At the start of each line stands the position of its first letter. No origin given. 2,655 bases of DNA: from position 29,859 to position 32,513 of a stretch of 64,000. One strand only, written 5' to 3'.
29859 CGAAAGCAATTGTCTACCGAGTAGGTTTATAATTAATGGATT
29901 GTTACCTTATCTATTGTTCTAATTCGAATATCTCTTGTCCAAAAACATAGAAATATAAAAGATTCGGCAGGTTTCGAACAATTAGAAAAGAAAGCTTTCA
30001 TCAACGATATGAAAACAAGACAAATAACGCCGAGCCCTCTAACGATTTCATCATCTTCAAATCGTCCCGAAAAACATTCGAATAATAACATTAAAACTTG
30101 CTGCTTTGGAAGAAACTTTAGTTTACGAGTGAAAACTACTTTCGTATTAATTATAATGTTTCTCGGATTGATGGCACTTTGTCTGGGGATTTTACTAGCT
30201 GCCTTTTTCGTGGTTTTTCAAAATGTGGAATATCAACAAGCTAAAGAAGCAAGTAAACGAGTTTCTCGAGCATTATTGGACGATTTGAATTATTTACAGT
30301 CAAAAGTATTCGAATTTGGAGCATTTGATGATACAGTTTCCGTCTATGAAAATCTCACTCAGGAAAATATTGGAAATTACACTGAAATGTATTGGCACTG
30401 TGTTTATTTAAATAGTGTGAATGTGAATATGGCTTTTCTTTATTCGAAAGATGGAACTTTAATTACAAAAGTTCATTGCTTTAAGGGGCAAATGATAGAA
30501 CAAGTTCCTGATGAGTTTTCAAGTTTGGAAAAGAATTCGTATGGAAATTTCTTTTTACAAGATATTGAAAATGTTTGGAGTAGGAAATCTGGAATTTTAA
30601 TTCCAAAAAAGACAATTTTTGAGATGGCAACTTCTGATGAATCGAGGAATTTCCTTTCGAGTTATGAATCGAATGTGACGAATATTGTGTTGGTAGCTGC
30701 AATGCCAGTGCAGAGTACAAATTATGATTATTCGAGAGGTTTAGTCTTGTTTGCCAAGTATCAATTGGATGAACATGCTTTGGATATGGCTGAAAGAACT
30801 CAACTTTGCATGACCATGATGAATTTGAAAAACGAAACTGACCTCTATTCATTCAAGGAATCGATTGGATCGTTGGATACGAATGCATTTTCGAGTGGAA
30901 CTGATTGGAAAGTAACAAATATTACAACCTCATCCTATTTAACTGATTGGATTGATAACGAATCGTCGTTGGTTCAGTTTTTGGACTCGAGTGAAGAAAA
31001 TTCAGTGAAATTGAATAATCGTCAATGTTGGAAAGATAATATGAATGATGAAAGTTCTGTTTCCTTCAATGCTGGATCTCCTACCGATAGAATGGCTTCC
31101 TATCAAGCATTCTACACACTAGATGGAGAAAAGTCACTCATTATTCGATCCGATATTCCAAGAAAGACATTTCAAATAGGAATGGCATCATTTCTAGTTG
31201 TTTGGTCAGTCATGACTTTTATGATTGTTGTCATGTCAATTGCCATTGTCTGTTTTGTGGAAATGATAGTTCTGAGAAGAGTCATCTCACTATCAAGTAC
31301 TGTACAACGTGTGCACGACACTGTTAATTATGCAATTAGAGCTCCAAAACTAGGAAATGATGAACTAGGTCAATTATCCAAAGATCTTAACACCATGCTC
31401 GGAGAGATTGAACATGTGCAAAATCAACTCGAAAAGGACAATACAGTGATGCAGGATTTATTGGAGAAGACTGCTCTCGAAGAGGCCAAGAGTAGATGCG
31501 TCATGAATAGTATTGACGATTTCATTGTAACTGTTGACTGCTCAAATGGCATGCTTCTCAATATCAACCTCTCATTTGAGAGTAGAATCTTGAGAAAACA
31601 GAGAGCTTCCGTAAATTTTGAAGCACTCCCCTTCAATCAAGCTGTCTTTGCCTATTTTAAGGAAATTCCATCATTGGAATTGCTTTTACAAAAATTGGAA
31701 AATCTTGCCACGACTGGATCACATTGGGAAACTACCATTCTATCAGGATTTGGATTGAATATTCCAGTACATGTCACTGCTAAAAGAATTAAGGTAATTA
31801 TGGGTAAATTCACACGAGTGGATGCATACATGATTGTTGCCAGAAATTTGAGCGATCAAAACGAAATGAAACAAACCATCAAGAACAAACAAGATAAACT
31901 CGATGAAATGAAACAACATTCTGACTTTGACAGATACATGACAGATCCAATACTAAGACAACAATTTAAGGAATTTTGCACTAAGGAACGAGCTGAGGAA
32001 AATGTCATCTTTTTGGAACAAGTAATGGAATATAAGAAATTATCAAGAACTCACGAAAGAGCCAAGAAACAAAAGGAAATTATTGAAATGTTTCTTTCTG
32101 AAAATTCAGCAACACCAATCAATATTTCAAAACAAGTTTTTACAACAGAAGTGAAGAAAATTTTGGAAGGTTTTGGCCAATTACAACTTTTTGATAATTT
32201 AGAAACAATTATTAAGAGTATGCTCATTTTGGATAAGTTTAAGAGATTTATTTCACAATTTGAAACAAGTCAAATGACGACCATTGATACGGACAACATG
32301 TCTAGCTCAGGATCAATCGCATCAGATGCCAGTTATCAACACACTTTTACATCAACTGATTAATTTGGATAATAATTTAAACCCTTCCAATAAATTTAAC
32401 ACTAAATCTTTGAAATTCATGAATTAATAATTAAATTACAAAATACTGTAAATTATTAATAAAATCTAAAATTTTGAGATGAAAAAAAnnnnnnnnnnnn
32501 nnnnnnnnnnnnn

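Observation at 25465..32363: Pair of receptor-like TM–ectodomain–TM–HAMP proteins with alternative outputs (RGS domain versus degenerate cyclase-homology domain), close to Gα-like genes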

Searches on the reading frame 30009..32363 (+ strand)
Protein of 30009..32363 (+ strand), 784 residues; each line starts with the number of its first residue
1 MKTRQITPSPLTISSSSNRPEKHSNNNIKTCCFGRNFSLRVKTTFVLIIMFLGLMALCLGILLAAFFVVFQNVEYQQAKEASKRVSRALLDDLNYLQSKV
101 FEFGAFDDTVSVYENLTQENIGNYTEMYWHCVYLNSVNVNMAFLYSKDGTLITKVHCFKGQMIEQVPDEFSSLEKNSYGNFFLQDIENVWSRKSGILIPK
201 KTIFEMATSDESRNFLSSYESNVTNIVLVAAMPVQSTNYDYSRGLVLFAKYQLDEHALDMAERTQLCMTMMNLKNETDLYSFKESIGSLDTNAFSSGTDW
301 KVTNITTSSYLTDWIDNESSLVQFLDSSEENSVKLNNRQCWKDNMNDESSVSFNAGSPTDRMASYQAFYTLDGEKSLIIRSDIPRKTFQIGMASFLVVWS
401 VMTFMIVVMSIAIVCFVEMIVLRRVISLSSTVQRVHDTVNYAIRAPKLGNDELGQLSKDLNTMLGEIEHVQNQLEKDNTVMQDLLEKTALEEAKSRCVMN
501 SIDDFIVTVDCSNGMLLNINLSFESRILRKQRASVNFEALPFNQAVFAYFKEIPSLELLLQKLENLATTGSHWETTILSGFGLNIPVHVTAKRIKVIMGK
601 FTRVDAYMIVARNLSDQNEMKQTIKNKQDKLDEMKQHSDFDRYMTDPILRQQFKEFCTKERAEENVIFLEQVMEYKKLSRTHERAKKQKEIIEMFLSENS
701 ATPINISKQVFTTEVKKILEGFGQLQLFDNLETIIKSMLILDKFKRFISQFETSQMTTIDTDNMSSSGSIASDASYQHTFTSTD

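Call 3: search_protein_families(library=pfam, proteins=[window:30009-32363:+], max_evalue=1)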
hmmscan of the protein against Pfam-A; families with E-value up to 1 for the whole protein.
window:30009-32363:+ (784 aa): 5 families
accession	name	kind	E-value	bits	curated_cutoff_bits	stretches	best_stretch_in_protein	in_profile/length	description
PF00615.24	RGS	-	2.3e-15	57.4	23.9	1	640-749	2-110/117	Regulator of G protein signaling domain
PF00672.30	HAMP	-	0.0001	23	25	1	421-468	6-52/53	HAMP domain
PF05228.19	CHASE4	-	0.0004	21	26.2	1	88-270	1-139/140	CHASE4 domain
PF13903.11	Claudin_2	-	0.075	13.2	29.1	0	41-73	86-118/192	PMP-22/EMP/MP20/Claudin tight junction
PF04298.18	Zn_peptidase_2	-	0.24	11.4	27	1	36-97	119-181/218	Putative neutral zinc metallopeptidase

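Call 7: search_solved_structures(query=window:30009-32363:+, max_evalue=10, show_alignments=1)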
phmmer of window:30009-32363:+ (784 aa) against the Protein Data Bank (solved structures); distinct sequences matched with E-value up to 10: 47.
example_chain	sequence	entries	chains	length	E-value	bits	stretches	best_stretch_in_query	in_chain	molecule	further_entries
2ihb_B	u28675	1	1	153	1.8e-08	36.8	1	634-749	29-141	Regulator of G-protein signalling 10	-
2dlr_A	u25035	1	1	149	3.6e-08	35.8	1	638-750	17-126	Regulator of G-protein signaling 10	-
2i59_A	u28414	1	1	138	1.1e-07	34.2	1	637-749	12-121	Regulator of G-protein signaling 10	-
2crp_A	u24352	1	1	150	8.8e-07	31.2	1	622-749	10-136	Regulator of G-protein signaling 5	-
2ebz_A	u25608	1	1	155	1.8e-06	30.2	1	639-748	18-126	Regulator of G-protein signaling 12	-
2jnu_A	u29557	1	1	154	2e-06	30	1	639-748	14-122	Regulator of G-protein signaling 14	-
2es0_A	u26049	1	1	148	5.2e-05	25.4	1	639-750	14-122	regulator of G-protein signalling 6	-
1cmz_A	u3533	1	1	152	0.00011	24.3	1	638-750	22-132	PROTEIN (GAIP (G-ALPHA INTERACTING) PROTEIN)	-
1ezt_A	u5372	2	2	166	0.00018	23.6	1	651-750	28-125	REGULATOR OF G-PROTEIN SIGNALING 4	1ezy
2a72_A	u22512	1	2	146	0.0002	23.5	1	640-751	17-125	Regulator of G-protein signalling 7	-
1agr_E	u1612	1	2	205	0.00021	23.4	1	644-750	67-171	RGS4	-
2d9j_A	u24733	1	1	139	0.00022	23.3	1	640-750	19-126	Regulator of G-protein signalling 7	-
6am3_X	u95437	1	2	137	0.00047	22.2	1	637-749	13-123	Regulator of G-protein signaling 17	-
1zv4_X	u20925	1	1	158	0.00055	22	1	635-749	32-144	Regulator of G-protein signaling 17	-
6n9g_A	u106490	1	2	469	0.00067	21.7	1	638-751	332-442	Regulator of G-protein signaling 7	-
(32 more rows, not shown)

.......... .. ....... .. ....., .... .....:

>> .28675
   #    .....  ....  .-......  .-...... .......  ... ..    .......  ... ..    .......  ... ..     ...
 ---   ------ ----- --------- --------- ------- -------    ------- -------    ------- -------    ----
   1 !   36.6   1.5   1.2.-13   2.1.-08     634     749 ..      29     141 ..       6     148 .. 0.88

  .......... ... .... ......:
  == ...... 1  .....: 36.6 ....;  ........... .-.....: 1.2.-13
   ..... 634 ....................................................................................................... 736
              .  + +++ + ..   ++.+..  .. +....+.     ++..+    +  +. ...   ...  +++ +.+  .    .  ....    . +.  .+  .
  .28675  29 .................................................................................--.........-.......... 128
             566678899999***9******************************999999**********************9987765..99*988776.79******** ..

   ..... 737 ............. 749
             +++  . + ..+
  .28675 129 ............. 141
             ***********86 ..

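Call 9: find_homologous_proteins(query=window:30009-32360:+, max_evalue=0.001)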
Query seq(784 aa) (784 aa): 6 proteins with E <= 0.001 among 8000 candidates.
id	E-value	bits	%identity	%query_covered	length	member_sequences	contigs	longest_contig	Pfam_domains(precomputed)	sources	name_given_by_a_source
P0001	0.0e+0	1735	100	100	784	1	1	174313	PF00615.25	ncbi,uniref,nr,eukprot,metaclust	ncbi:predicted protein [Naegleria gruberi]|uniref:Predicted protein n=1 Tax=Naegleria gruberi TaxID=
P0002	2.9e-125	438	34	96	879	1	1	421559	PF00672.31,PF00615.25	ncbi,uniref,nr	ncbi:hypothetical protein C9374_009229 [Naegleria lovaniensis]|uniref:RGS domain-containing protein 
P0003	3.3e-123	431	36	92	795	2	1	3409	PF00672.31,PF00615.25,PF05228.20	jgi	-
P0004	2.6e-5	41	22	62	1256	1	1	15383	PF00672.31,PF08447.19,PF13426.14,PF13188.14,PF13185.13,PF01590.33,PF05228.20,PF08448.17,PF00563.26,PF00989.32,PF00990.27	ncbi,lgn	ncbi:MAG: hypothetical protein Kow0088_22040 [Anaerolineales bacterium]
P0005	3.3e-4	38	28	17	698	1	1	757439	PF00672.31,PF00563.26,PF00990.27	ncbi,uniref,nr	ncbi:bifunctional diguanylate cyclase/phosphodiesterase [Aliikangiella sp. G2MR2-5]|uniref:putative 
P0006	9.2e-4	36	31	14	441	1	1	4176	PF17152.11,PF00672.31,PF02518.32,PF00512.32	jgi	jgi:signal transduction histidine kinase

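Call 30: predict_structure(alignment_id=A2)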
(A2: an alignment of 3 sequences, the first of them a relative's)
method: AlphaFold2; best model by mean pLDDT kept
length: 784 residues; sequences in the alignment: 3
mean_pLDDT: 45.4   pTM: 0.26
mean pLDDT of the five models: 45.4, 45.3, 43.2, 41.7, 38.9
residues with pLDDT >= 90: 0; 70-90: 161; 50-70: 149; < 50: 474
segments of 3 or more residues with pLDDT < 50: 1-39, 68-394, 424-457, 483-485, 487-502, 529-543, 598-602, 755-784
pLDDT, mean of each block of 10 residues (from residue 1): 25 26 26 35 60 67 53 41 36 33 25 30 27 24 23 22 24 27 25 22 30 31 28 27 26 31 27 33 32 26 22 22 21 24 24 24 26 26 38 53 66 65 48 34 31 45 54 57 46 33 60 64 51 38 60 77 80 74 70 63 66 63 58 70 79 82 84 80 77 77 74 74 64 81 78 51 29 26 25
secondary structure, 60 per line:
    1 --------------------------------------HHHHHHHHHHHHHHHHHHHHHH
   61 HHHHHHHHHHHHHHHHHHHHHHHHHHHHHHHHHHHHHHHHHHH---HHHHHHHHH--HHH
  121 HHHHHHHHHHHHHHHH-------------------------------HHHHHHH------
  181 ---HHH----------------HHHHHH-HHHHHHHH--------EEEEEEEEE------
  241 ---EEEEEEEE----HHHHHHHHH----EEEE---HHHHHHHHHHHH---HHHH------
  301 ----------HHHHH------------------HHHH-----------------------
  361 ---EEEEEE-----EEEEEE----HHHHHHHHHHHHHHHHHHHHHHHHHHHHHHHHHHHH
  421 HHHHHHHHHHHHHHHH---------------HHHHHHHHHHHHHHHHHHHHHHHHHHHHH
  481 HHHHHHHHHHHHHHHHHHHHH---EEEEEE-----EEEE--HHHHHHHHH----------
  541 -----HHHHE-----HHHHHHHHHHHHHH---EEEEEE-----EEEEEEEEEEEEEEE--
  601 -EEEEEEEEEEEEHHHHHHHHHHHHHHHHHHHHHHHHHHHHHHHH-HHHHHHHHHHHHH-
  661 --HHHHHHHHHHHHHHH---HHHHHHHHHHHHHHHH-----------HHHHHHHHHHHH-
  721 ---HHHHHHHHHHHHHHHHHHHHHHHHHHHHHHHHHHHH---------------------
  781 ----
elements in order (helices of 4 or more, strands of 3 or more residues): H39-103 H107-115 H118-136 H168-174 H203-208 H210-217 E226-234 E244-251 H256-264 E269-272 H276-287 H291-294 H311-315 H334-337 E364-369 E375-380 H385-436 H452-501 E505-510 E516-519 H522-530 H546-549 H556-569 E573-578 E584-598 E602-613 H614-645 H647-659 H663-677 H681-696 H708-719 H724-759

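Call 37: search_protein_families(library=pfam, alignment_id=A2, max_evalue=0.1)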
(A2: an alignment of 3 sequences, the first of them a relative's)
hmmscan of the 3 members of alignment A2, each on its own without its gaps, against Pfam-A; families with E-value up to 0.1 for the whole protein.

A. member 1, P0001 (784 aa): 4 families
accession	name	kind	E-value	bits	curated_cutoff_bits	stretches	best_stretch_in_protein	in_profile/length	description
PF00615.24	RGS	-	2.3e-15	57.4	23.9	1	640-749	2-110/117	Regulator of G protein signaling domain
PF00672.30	HAMP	-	0.0001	23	25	1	421-468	6-52/53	HAMP domain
PF05228.19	CHASE4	-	0.0004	21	26.2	1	88-270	1-139/140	CHASE4 domain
PF13903.11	Claudin_2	-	0.075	13.2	29.1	0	41-73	86-118/192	PMP-22/EMP/MP20/Claudin tight junction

B. families by the number of members that match (of 3 scanned): 6 families
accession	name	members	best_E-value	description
PF00615.24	RGS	3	2.3e-15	Regulator of G protein signaling domain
PF05228.19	CHASE4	3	1.7e-09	CHASE4 domain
PF00672.30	HAMP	3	4.2e-08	HAMP domain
PF20743.2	DUF5580_C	1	0.0039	Family of unknown function (DUF5580) C-terminal domain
PF13903.11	Claudin_2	1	0.075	PMP-22/EMP/MP20/Claudin tight junction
PF16038.10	TMIE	1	0.1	TMIE protein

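Call 39: find_homologous_proteins(query=A2, max_evalue=0.001)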
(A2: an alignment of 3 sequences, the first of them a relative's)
Query A2 (3 sequences) (784 aa, profile of the alignment): 5 proteins with E <= 0.001 among 8000 candidates.
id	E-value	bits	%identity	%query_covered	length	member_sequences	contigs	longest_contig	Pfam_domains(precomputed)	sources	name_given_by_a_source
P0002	0.0e+0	1401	34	96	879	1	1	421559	PF00672.31,PF00615.25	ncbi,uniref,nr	ncbi:hypothetical protein C9374_009229 [Naegleria lovaniensis]|uniref:RGS domain-containing protein 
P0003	0.0e+0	1400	36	92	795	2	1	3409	PF00672.31,PF00615.25,PF05228.20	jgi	-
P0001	0.0e+0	1332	100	100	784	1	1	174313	PF00615.25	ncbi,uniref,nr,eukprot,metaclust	ncbi:predicted protein [Naegleria gruberi]|uniref:Predicted protein n=1 Tax=Naegleria gruberi TaxID=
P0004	6.2e-15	73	22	62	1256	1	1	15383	PF00672.31,PF08447.19,PF13426.14,PF13188.14,PF13185.13,PF01590.33,PF05228.20,PF08448.17,PF00563.26,PF00989.32,PF00990.27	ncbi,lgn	ncbi:MAG: hypothetical protein Kow0088_22040 [Anaerolineales bacterium]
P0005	3.3e-4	37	28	17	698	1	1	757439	PF00672.31,PF00563.26,PF00990.27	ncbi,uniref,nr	ncbi:bifunctional diguanylate cyclase/phosphodiesterase [Aliikangiella sp. G2MR2-5]|uniref:putative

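Call 41: list_cluster_members(proteins=[P0003, P0011, P0012, P0014, P0053, P0056, P0073, P0077, P0128, P0143])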
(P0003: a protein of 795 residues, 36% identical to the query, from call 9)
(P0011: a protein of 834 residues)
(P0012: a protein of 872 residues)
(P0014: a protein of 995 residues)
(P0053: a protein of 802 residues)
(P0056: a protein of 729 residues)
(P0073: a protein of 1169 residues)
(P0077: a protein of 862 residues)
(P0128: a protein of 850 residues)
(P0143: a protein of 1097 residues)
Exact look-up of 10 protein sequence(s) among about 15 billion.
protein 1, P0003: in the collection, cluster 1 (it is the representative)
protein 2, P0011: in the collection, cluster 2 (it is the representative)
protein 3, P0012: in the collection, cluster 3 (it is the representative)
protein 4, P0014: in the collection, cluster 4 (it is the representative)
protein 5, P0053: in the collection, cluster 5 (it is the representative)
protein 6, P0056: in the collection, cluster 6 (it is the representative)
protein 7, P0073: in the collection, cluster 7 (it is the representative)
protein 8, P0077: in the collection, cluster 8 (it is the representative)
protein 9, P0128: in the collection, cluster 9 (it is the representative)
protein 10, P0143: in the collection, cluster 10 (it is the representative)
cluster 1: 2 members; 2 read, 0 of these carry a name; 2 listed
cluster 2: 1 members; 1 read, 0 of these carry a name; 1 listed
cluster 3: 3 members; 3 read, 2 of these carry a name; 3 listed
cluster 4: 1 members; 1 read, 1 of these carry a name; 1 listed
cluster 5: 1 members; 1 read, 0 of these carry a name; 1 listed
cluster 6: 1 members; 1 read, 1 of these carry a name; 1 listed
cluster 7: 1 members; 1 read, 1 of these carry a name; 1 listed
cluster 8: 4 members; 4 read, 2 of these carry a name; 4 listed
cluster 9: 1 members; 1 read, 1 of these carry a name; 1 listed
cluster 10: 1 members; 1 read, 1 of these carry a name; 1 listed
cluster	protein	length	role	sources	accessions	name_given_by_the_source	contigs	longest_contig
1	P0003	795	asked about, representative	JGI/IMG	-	-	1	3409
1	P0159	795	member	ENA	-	-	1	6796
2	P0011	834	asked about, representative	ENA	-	-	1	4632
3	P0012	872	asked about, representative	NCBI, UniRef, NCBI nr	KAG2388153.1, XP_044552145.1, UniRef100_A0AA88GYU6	hypothetical protein C9374_001003 [Naegleria lovaniensis] | Guanylate cyclase domain-containing protein n=1 Tax=Naegleria lovaniensis TaxID=51637 ... | uncharacterized protein C9374_001003 [Naegleria lovaniensis]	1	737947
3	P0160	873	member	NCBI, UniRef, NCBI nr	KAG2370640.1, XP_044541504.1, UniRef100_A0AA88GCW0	hypothetical protein C9374_014724 [Naegleria lovaniensis] | Guanylate cyclase domain-containing protein n=1 Tax=Naegleria lovaniensis TaxID=51637 ... | uncharacterized protein C9374_014724 [Naegleria lovaniensis]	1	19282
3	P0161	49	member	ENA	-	-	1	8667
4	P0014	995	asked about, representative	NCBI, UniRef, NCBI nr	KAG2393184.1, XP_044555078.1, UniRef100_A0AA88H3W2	hypothetical protein C9374_009761 [Naegleria lovaniensis] | Guanylate cyclase domain-containing protein n=1 Tax=Naegleria lovaniensis TaxID=51637 ... | uncharacterized protein C9374_009761 [Naegleria lovaniensis]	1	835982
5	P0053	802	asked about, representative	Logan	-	-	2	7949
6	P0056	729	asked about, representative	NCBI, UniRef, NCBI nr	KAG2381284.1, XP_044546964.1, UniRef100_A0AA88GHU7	hypothetical protein C9374_006273 [Naegleria lovaniensis] | Nitrate/nitrite sensing protein domain-containing protein n=1 Tax=Naegleria lovaniensis ... | uncharacterized protein C9374_006273 [Naegleria lovaniensis]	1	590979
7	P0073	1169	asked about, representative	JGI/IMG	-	ankyrin repeat protein/class 3 adenylate cyclase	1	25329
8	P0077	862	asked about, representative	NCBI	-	-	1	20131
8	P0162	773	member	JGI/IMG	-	class 3 adenylate cyclase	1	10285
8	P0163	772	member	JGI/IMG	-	class 3 adenylate cyclase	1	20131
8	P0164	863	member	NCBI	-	-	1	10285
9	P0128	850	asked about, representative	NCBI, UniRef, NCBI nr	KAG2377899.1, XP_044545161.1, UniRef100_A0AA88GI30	hypothetical protein C9374_008984 [Naegleria lovaniensis] | Guanylate cyclase domain-containing protein n=1 Tax=Naegleria lovaniensis TaxID=51637 ... | uncharacterized protein C9374_008984 [Naegleria lovaniensis]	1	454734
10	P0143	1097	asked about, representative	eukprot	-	Hpha_TRINITY_DN15710_c3_g2::TRINITY_DN15710_c3_g2_i1::g.41677::m.41677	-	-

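Call 79: find_encoding_contigs(protein=P0002, flank=10000, max_places=2)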
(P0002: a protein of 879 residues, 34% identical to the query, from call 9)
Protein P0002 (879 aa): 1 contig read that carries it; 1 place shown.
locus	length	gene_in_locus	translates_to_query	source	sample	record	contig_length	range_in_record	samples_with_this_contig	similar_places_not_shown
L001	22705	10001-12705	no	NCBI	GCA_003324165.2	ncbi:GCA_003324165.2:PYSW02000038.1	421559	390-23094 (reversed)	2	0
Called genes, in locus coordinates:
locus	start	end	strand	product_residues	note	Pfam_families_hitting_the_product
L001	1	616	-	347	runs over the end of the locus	PF14226:DIOX_N, PF03171:2OG-FeII_Oxy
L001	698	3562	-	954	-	-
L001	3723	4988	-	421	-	PF01436:NHL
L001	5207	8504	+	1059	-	PF00069:Pkinase, PF07714:PK_Tyr_Ser-Thr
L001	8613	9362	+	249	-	PF01852:START (weak)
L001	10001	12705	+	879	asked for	PF00672:HAMP, PF00615:RGS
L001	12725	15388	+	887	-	PF06738:ThrE, PF12821:ThrE_2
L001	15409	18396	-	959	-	PF05183:RdRP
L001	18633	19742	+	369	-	-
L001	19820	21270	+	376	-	PF01207:Dus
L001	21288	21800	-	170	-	-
